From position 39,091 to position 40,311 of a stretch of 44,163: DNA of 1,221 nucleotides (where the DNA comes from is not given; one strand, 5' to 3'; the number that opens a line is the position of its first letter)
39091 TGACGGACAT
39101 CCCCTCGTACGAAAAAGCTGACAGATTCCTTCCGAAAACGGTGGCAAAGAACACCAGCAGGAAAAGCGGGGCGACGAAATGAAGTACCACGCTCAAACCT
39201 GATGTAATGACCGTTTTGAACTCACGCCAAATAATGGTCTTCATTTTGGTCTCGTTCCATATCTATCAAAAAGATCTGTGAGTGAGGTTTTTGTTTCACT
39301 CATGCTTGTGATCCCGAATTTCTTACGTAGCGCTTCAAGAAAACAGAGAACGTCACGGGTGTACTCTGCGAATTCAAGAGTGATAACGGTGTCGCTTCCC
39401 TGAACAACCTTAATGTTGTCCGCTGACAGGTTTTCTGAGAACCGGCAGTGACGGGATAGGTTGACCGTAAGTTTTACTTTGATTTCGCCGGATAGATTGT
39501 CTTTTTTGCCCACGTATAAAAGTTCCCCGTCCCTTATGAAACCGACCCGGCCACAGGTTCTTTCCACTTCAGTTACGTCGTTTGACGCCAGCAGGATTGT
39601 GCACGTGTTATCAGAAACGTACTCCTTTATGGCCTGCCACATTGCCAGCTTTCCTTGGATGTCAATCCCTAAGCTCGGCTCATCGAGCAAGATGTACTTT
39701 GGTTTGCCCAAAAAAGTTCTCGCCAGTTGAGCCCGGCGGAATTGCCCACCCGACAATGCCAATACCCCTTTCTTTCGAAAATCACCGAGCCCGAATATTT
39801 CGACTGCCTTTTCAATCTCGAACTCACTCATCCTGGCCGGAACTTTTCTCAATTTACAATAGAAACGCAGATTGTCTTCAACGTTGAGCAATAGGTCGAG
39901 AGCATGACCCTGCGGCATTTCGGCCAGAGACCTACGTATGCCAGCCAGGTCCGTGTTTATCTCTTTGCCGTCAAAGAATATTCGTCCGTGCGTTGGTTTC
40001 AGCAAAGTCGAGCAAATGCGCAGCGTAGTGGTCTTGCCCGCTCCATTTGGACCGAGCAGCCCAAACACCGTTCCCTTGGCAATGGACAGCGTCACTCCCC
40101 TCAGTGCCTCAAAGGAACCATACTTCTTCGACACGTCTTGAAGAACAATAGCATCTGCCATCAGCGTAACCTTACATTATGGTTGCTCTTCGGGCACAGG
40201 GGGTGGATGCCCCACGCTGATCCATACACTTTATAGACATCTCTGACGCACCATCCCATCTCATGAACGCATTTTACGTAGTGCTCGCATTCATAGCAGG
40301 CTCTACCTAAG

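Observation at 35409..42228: Sigma-54/TPR-EBP-linked radical SAM-SPASM peptide-modification and ABC-2 export island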

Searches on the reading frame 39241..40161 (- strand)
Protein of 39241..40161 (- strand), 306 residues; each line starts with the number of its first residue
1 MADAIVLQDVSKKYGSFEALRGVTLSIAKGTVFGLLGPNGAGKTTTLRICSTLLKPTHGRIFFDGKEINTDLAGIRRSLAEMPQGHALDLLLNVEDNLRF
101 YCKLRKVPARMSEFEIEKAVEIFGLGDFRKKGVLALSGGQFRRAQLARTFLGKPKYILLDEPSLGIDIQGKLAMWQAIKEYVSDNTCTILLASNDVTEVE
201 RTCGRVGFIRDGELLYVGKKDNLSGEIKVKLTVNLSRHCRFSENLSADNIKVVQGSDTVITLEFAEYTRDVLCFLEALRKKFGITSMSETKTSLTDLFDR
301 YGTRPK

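Call 3: search_protein_families(library=pfam, proteins=[window:39241-40161:-], max_evalue=0.01)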
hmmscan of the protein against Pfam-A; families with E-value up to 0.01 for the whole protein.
window:39241-40161:- (306 aa): 2 families
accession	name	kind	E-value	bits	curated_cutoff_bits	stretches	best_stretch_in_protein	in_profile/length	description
PF00005.33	ABC_tran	-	8.8e-28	98.1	25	1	20-163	1-136/137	ABC transporter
PF13555.12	AAA_29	-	0.0072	16.5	27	0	23-61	15-52/61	P-loop containing region of AAA domain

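Call 4: search_protein_families(library=ncbifam, proteins=[window:39241-40161:-], max_evalue=0.01)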
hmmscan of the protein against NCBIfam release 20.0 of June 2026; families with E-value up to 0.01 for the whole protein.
window:39241-40161:- (306 aa): 184 families (the best 25 are shown)
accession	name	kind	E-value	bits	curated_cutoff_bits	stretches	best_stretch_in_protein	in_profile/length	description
TIGR01188.1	drrA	subfamily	1.6e-56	191.8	312.45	1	12-298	1-297/302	daunorubicin resistance ABC transporter, ATP-binding protein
TIGR03864.1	PQQ_ABC_ATP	hypoth_equivalog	2.9e-43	148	302.25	1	5-229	2-225/236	ABC transporter, ATP-binding subunit, PQQ-dependent alcohol dehydrogenase system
TIGR03522.1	GldA_ABC_ATP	equivalog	6.7e-40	137.4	402.6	1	5-299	3-298/301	gliding motility-associated ABC transporter ATP-binding subunit GldA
NF033858.1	ABC2_perm_RbbA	equivalog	1.5e-37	129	1050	1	4-225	266-486/909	ribosome-associated ATPase/putative transporter RbbA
NF043075.1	MMSYN1_0197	equivalog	2.4e-36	125.4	550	1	5-228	3-225/341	spermidine/putrescine ABC transporter ATP-binding protein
TIGR04406.1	LPS_export_lptB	equivalog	8.1e-36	123.5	240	1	6-230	3-229/239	LPS export ABC transporter ATP-binding protein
TIGR03740.1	galliderm_ABC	subfamily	2.4e-35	122.2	309.75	1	7-222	3-210/223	lantibiotic protection ABC transporter ATP-binding subunit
NF010060.0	PRK13537.1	equivalog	3.3e-35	121.5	521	1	4-223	15-233/314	nodulation factor ABC transporter ATP-binding protein NodI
NF040840.2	tungstate_WtpC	equivalog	4.8e-34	118.2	440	1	6-223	3-218/347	tungstate ABC transporter ATP-binding protein WtpC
NF008513.0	PRK11432.1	equivalog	6.9e-34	117.3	496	1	3-252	5-254/351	ferric ABC transporter ATP-binding protein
NF010059.0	PRK13536.1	equivalog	8.1e-33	113.6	549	1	4-225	43-263/342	nodulation factor ABC transporter ATP-binding protein NodI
TIGR00968.1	3a0106s01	subfamily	9e-33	113.7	342.75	1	5-226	1-221/237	sulfate ABC transporter ATP-binding protein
NF006987.0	PRK09452.1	equivalog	3.1e-32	111.7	482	1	5-218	18-230/378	spermidine/putrescine ABC transporter ATP-binding protein PotA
NF040933.2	ABC_arch_GlcV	equivalog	1.5e-31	109.6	450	1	5-223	3-229/357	glucose ABC transporter ATP-binding protein GlcV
TIGR04521.1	ECF_ATPase_2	equivalog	1.7e-31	109.3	330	1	16-254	17-265/279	energy-coupling factor transporter ATPase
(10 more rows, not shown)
